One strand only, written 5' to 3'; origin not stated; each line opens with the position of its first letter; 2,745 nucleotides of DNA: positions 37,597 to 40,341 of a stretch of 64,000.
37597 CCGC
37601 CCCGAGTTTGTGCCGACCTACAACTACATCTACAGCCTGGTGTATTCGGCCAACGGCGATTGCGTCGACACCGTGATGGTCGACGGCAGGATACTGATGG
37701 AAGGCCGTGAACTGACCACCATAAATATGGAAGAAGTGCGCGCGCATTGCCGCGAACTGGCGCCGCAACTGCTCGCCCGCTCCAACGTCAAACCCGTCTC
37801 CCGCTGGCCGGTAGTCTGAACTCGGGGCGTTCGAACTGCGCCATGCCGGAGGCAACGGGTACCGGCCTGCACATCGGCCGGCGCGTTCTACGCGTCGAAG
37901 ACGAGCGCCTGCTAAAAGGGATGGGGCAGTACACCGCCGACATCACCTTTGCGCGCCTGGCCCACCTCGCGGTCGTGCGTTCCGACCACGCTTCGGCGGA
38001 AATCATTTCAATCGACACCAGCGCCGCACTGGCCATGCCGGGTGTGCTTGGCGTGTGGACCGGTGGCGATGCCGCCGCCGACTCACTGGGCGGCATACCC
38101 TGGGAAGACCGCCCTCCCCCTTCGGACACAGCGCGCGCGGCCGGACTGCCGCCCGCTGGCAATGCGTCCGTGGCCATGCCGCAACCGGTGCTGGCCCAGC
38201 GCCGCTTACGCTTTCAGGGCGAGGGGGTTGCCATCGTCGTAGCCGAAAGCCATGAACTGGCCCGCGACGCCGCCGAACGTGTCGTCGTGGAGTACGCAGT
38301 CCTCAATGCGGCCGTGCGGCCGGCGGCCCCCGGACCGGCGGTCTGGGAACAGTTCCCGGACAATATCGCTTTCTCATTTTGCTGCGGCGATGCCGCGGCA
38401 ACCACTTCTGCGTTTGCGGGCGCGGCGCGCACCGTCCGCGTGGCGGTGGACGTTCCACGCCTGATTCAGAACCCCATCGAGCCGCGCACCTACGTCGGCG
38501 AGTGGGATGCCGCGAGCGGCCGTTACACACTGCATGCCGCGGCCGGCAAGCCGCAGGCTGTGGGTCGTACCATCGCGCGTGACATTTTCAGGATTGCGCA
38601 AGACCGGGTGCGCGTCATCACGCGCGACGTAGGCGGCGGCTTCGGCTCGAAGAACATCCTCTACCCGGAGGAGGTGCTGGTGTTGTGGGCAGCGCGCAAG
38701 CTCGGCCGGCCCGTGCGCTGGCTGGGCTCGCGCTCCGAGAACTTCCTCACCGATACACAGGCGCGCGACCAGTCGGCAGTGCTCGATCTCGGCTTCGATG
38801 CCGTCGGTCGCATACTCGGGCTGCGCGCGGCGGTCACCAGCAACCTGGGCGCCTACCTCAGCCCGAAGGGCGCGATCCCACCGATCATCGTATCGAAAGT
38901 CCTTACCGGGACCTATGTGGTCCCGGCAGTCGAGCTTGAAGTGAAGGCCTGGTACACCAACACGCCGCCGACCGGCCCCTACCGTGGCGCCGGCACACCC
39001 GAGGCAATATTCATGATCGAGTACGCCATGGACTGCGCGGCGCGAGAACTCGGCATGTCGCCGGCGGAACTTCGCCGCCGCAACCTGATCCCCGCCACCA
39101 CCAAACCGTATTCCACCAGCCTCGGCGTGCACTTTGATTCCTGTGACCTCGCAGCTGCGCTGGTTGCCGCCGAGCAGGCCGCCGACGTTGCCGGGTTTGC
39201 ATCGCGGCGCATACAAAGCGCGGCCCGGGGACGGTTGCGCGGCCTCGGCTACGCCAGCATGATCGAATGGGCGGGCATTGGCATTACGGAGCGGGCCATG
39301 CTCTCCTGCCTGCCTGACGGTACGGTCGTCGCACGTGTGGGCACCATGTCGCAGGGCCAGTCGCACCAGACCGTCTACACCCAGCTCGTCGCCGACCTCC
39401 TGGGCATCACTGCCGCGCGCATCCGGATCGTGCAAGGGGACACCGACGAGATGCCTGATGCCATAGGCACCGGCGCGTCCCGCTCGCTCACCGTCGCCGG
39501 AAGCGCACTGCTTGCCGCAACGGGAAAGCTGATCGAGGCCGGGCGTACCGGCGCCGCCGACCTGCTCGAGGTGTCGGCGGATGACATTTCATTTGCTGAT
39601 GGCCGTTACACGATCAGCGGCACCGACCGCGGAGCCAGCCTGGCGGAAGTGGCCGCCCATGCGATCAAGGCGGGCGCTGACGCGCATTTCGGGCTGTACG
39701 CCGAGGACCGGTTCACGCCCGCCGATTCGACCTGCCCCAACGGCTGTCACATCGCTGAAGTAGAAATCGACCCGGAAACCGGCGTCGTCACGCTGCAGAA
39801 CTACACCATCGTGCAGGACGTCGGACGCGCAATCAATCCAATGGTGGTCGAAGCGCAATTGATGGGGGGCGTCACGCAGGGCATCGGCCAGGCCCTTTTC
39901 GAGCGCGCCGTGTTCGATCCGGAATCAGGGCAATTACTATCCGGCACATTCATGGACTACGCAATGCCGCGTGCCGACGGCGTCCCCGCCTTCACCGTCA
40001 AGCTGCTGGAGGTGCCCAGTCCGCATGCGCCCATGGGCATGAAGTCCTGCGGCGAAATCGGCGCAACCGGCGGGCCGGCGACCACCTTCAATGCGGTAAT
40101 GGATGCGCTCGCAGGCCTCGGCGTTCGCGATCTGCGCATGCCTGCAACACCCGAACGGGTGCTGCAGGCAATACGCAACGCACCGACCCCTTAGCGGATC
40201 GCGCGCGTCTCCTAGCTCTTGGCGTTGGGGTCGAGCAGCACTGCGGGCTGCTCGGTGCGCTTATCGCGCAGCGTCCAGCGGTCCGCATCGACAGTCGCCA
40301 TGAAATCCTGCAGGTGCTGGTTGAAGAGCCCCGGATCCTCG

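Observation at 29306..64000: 35-kb catabolic island of C-N hydrolases, Mo-hydroxylases and NMT1-type transporters that matches no pathway I know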

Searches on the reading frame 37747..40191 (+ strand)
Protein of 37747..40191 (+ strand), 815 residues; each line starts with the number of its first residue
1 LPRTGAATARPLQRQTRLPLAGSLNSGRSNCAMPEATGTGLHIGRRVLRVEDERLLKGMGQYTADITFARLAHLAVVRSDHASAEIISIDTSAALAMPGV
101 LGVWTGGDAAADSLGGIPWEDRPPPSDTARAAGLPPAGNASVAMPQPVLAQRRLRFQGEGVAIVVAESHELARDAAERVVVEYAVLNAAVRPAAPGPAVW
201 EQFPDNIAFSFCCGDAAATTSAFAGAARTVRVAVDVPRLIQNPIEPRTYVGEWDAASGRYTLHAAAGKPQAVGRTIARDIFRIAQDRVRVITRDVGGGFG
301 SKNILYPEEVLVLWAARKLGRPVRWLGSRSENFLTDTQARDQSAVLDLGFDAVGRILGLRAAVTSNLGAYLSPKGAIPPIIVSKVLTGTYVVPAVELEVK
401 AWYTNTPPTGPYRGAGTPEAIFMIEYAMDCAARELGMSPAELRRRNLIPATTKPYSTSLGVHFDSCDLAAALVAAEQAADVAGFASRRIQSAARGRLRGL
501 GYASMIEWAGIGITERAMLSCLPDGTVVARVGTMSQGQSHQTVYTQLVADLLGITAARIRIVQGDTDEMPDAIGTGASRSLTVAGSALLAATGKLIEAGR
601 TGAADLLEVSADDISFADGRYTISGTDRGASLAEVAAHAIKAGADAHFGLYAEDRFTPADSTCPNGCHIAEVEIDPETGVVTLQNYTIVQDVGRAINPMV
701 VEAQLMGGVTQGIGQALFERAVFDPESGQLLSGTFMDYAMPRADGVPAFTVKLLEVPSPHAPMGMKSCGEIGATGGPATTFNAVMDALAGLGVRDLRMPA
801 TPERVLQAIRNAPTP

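Call 4: search_protein_families(library=pfam, proteins=[window:37747-40191:+], max_evalue=0.00001)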
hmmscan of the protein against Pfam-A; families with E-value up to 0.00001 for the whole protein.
window:37747-40191:+ (815 aa): 3 families
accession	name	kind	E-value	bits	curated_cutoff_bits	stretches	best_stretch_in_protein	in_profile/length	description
PF20256.3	MoCoBD_2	-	3.6e-74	250.3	27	1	478-747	5-283/283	Molybdopterin cofactor-binding domain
PF02738.23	MoCoBD_1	-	3e-69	233.3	27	1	201-447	3-244/244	Molybdopterin cofactor-binding domain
PF01315.27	Ald_Xan_dh_C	-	3.1e-23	82.6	31.3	1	58-186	2-109/110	Aldehyde oxidase and xanthine dehydrogenase, a/b hammerhead domain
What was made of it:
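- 37843..40194 (+): g09 XDH/CoxL-family Mo-binding large subunit (783 aa), with no FeS or FAD partner gene nearby. Pfam Ald_Xan_dh_C + MoCoBD_1 + MoCoBD_2 (call 4).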

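Call 31: search_solved_structures(query=window:37747-40191:+, max_evalue=1e-20)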
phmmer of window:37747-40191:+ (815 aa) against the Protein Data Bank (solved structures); distinct sequences matched with E-value up to 1e-20: 41.
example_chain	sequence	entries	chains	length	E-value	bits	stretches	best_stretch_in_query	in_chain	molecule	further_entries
8uem_A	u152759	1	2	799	3e-128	432.6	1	45-815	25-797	Carbon monoxide dehydrogenase (Large chain), CoxL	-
1t3q_B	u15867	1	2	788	2.5e-111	376.6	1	42-813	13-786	quinoline 2-oxidoreductase large subunit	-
1ffu_B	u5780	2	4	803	6.5e-111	375.3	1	43-810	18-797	CUTL, MOLYBDOPROTEIN OF CARBON MONOXIDE DEHYDROGENASE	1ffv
7dqx_A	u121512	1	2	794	4.2e-107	362.6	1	41-807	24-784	6-hydroxypseudooxynicotine dehydrogenase complex subunit gamma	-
1n5w_B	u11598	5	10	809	1.7e-95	324.2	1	44-802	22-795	Carbon monoxide dehydrogenase large chain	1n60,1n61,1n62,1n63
1zxi_B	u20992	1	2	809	2.3e-95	323.8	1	44-802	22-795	Carbon monoxide dehydrogenase large chain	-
4zoh_A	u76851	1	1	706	8.3e-85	288.9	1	149-788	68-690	Putative oxidoreductase molybdopterin-binding subunit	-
1rm6_A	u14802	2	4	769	1.2e-64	222.3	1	43-808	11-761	4-hydroxybenzoyl-CoA reductase alpha subunit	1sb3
2w55_B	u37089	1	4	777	6.2e-42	147.1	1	101-812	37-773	XANTHINE DEHYDROGENASE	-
1jro_B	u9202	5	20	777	6.4e-42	147.1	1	101-812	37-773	xanthine dehydrogenase, chain B | XANTHINE DEHYDROGENASE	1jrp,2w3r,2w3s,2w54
5y6q_C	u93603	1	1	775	8.1e-40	140.1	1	155-801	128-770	Aldehyde oxidase large subunit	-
1sij_A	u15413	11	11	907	1.6e-36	129.2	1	62-810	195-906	Aldehyde oxidoreductase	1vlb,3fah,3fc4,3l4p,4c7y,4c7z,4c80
5g5h_C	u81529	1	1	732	4.2e-32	114.6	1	152-807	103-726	Aldehyde oxidoreductase molybdenum-binding subunit PaoC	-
5g5g_C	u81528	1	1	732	5e-32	114.4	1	152-807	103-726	PUTATIVE XANTHINE DEHYDROGENASE YAGS FAD-BINDING SUBUNIT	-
1dgj_A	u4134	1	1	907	3.6e-31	111.6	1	56-809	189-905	ALDEHYDE OXIDOREDUCTASE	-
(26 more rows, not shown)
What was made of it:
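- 37843..40194 (+): Closest structures are CoxL 8uem, QorL 1t3q and Kdh 7dqx (call 31).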

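Call 32: search_protein_families(library=ncbifam, proteins=[window:37747-40191:+], max_evalue=1e-20)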
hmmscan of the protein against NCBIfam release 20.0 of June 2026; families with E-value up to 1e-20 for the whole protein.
window:37747-40191:+ (815 aa): 13 families
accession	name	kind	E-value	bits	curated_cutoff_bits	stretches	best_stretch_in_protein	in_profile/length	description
NF041018.1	glyceraldDH_alpha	equivalog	1.2e-156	523.2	790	1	43-805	3-740/741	glyceraldehyde dehydrogenase subunit alpha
NF040766.1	CODH_aero_grp5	exception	7.5e-154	513.8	950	2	42-636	4-591/785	aerobic carbon-monoxide dehydrogenase large subunit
TIGR02416.1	CO_dehy_Mo_lg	equivalog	2.2e-132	442.8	991.15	1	51-807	1-769/770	aerobic carbon-monoxide dehydrogenase large subunit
TIGR03194.1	4hydrxCoA_A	equivalog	4.6e-94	316.3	994.55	1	56-808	10-745/746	4-hydroxybenzoyl-CoA reductase subunit alpha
NF043082.1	XdhA_XDHase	equivalog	1.8e-93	314.1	780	1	43-812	1-755/758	xanthine dehydrogenase subunit XdhA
NF007426.0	PRK09970.1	equivalog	1e-85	288.4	916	1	42-811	5-757/761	xanthine dehydrogenase molybdenum-binding subunit XdhA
TIGR03313.1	Se_sel_red_Mo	hypoth_equivalog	4.8e-61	206.6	1101.9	1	206-809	352-949/951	molybdopterin-dependent oxidoreductase Mo/Fe-S-binding subunit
TIGR03196.1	pucD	equivalog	3.4e-60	204.3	783.65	1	42-804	2-753/763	xanthine dehydrogenase subunit D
NF045668.1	pterin_aldehy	equivalog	3.5e-59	200.8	1100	1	70-809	205-904/905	molybdopterin-dependent aldehyde oxidoreductase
TIGR02965.1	xanthine_xdhB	equivalog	5.5e-58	196.8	849.5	1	141-811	76-756/758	xanthine dehydrogenase molybdopterin binding subunit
TIGR03311.1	Se_dep_XDH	equivalog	8.2e-53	179.6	830.45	1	153-602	250-681/848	selenium-dependent xanthine dehydrogenase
NF041671.1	peri_hyde_PaoC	equivalog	6.2e-52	176.9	1180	1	148-809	99-731/735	aldehyde oxidoreductase molybdenum-binding subunit PaoC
TIGR02969.1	mam_aldehyde_ox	subfamily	3.2e-23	81.2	1912.3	0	277-789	777-1280/1330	aldehyde oxidase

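Call 49: find_related_loci(query=A2, collection=metagenome_contigs, flank=10000)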
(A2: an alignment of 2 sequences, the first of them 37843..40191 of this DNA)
Query A2 (783 aa) in metagenome_contigs; peptide patterns used: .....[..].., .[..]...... (x = any residue, [..] = any of these).
600 stretches matched a pattern (row limit reached: there are more); 497 encode a relative of the query (tblastn E <= 1e-3); the best 80 are kept; 80 distinct loci.
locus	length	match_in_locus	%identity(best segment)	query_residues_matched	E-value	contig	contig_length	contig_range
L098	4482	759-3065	45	11-783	0e+0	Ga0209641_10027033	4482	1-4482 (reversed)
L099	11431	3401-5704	44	11-783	0e+0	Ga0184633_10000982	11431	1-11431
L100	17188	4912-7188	44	11-773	0e+0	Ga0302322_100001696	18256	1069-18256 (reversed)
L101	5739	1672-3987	46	7-780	0e+0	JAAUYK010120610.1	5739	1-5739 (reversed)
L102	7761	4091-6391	43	11-780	0e+0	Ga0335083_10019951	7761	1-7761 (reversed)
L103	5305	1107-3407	44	11-780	0e+0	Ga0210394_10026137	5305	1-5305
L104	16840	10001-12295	45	7-775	0e+0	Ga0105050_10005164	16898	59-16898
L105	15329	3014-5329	44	6-780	0e+0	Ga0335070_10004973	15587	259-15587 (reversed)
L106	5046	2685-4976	44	11-780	0e+0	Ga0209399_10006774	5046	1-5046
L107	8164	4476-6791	44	11-783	0e+0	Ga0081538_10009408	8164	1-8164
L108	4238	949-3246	44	11-780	0e+0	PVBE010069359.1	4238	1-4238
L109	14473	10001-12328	46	3-780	0e+0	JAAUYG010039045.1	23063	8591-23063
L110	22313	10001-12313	43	9-780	2e-179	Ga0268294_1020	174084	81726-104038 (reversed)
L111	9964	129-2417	44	11-777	1e-179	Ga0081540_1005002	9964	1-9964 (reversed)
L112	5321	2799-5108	43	11-783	0e+0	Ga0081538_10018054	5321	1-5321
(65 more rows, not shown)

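Call 74: search_dna_similar(query=window:37843-40191:+, collection=plasmids, mode=protein, max_rows=12, max_evalue=1e-80)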
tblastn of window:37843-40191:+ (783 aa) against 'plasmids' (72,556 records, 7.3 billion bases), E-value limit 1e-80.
Records with a match: 200; places in all: 225; records where one place covers at least 80% of the query: 198.
Best place of each record, by identity: <60% 200.
By first word of the organism name: Pseudosulfitobacter 40; Sinorhizobium 23; Azospirillum 13; Rhizobium 10; Bacillus 9; Arthrobacter 8; Phaeobacter 7; Variovorax 7; Neorhizobium 6; Ralstonia 5; and 42 more.
By predicted mobility (MOB-suite, as given by PLSDB): non-mobilizable 127; conjugative 59; mobilizable 14.
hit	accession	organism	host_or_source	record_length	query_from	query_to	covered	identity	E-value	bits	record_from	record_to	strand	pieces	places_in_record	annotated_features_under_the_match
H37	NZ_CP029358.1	Azospirillum thermophilum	cell culture,hot spring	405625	26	778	96%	44.7%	4e-167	542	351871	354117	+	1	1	xanthine dehydrogenase family protein molybdopterin-binding subunit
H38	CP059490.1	Ralstonia solanacearum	Casuarina equisetifolia,plant ...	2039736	26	780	96%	44.3%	2e-153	570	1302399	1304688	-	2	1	none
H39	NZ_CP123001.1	Neorhizobium petrolearium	single cell,petroleum contaminated soil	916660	1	783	100%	42.5%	2e-156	511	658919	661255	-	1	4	xanthine dehydrogenase family protein molybdopterin-binding subunit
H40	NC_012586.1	Sinorhizobium fredii NGR234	-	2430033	2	781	100%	42.6%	7e-152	498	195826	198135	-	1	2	record has no annotation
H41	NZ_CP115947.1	Ralstonia solanacearum MolK2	Musa sp.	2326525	26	780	96%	44.0%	3e-173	560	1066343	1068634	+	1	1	record has no annotation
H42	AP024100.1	Ralstonia solanacearum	-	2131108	26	780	96%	43.6%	2e-171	555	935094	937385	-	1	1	carbon monoxide dehydrogenase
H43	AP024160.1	Ralstonia solanacearum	Zingiber officinale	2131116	26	780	96%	43.6%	2e-171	555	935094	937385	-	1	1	carbon monoxide dehydrogenase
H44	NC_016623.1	Azospirillum lipoferum 4B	-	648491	26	780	96%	43.4%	4e-175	565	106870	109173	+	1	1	xanthine dehydrogenase family protein molybdopterin-binding subunit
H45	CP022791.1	Ralstonia solanacearum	Solanum tuberosum,single cell,Potato ...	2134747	26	780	96%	43.4%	2e-169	549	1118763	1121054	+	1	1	carbon monoxide dehydrogenase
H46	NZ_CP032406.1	Rhizobium rosettiformans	Isolation,ex cyanobacteria field sample ...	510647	26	780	96%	43.3%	1e-164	535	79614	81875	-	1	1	xanthine dehydrogenase family protein molybdopterin-binding subunit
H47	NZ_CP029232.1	Sinorhizobium fredii CCBAU 45436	Glycine max,cell culture,plant root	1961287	6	781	99%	42.1%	8e-149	489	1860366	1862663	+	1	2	record has no annotation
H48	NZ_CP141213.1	Sinorhizobium meliloti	alfalfa,Isolate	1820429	6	778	99%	42.1%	2e-146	483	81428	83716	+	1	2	none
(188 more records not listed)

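Call 75: get_annotated_region(hit=H44, flank=8000)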
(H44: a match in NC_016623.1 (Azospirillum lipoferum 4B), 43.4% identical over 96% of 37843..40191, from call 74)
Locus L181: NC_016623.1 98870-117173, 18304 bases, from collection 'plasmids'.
description: Azospirillum lipoferum 4B plasmid AZO_p3, complete sequence
organism: Azospirillum lipoferum 4B (NCBI taxid 862719)
taxonomy: Bacteria; Pseudomonadota; Alphaproteobacteria; Rhodospirillales; Azospirillaceae; Azospirillum; Azospirillum lipoferum; Azospirillum lipoferum 4B
host: -; source: -; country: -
typing (MOB-suite, as given by PLSDB): non-mobilizable
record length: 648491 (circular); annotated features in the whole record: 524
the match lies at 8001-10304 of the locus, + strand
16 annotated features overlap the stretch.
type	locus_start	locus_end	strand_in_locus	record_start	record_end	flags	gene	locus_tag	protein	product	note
CDS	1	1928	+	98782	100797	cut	-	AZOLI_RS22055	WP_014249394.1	protein-L-isoaspartate(D-aspartate) O-methyltransferase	GO:0036211 - protein modification process [Evidence IEA]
CDS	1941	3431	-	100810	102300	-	-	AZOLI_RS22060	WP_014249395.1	sodium:proton antiporter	-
CDS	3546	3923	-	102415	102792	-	-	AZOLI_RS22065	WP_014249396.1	DUF1850 domain-containing protein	-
CDS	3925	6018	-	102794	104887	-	-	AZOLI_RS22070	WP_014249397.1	TRAP transporter permease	-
CDS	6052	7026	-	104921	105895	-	-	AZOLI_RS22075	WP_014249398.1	TAXI family TRAP transporter solute-binding subunit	-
CDS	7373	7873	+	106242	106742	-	-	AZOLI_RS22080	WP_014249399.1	(2Fe-2S)-binding protein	-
CDS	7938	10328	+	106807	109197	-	-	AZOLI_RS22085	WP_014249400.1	xanthine dehydrogenase family protein molybdopterin-binding subunit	-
CDS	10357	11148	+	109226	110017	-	-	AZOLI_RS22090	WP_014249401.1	xanthine dehydrogenase family protein subunit M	-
CDS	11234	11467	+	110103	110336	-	-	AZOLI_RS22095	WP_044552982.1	DUF4160 domain-containing protein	-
CDS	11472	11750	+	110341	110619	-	-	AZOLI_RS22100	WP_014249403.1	DUF2442 domain-containing protein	-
CDS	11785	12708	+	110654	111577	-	-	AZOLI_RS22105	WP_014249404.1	MoxR family ATPase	-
CDS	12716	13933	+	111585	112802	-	-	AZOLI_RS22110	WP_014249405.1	VWA domain-containing protein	-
CDS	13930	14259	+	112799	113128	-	-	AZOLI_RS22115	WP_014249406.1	XdhC family protein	-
CDS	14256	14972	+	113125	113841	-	-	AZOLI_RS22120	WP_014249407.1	XdhC family protein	-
CDS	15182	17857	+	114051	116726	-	-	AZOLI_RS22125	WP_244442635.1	HAMP domain-containing sensor histidine kinase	GO:0007165 - signal transduction [Evidence IEA]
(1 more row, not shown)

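Call 76: get_annotated_region(hit=H39, flank=8000)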
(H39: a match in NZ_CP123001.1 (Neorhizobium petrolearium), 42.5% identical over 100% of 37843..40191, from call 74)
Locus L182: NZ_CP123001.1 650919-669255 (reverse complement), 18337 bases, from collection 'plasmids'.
description: Neorhizobium petrolearium strain OS53 plasmid unnamed1, complete sequence
organism: Neorhizobium petrolearium (NCBI taxid 515361)
taxonomy: Bacteria; Pseudomonadota; Alphaproteobacteria; Hyphomicrobiales; Rhizobiaceae; Neorhizobium; Neorhizobium petrolearium
host: -; source: single cell,petroleum contaminated soil; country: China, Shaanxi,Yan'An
typing (MOB-suite, as given by PLSDB): non-mobilizable
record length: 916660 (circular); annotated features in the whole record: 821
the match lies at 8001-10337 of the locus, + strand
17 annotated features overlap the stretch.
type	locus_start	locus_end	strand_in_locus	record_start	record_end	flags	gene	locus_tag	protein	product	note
CDS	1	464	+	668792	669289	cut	-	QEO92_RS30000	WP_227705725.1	MarR family transcriptional regulator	-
CDS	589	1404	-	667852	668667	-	-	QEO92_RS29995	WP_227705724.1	xanthine dehydrogenase family protein subunit M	-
CDS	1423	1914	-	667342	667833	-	-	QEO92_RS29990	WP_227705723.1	(2Fe-2S)-binding protein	-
CDS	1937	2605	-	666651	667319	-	-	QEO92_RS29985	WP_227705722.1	carbon monoxide dehydrogenase subunit G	-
CDS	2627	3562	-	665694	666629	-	-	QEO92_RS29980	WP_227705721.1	ABC transporter substrate-binding protein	-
CDS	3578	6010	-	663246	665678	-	-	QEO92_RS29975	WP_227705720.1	xanthine dehydrogenase family protein molybdopterin-binding subunit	-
CDS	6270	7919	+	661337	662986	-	-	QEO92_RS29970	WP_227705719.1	UbiD family decarboxylase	-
CDS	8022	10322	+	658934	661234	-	-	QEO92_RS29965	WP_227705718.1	xanthine dehydrogenase family protein molybdopterin-binding subunit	-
CDS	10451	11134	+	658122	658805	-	-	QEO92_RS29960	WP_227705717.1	GntR family transcriptional regulator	-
CDS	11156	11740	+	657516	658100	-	-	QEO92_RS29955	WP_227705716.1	UbiX family flavin prenyltransferase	-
CDS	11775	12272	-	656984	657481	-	-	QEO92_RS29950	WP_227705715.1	TIGR02444 family protein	-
CDS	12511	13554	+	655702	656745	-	-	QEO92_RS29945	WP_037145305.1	tripartite tricarboxylate transporter substrate-binding protein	-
CDS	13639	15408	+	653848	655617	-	-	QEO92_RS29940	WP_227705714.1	thiamine pyrophosphate-binding protein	-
CDS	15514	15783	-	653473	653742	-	-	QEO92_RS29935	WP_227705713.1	hypothetical protein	-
CDS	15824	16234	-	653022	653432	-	-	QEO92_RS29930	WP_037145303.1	SRPBCC domain-containing protein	-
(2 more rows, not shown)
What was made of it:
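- Closest known: Aerobic CO dehydrogenase / quinoline oxidoreductase type Mo-hydroxylases. Different: Cultured relatives have S/M adjacent or shared (calls 75, 76).
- In cultured relatives one S/M set can sit 6 kb away and serve two L subunits (call 76), or be adjacent (call 75).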
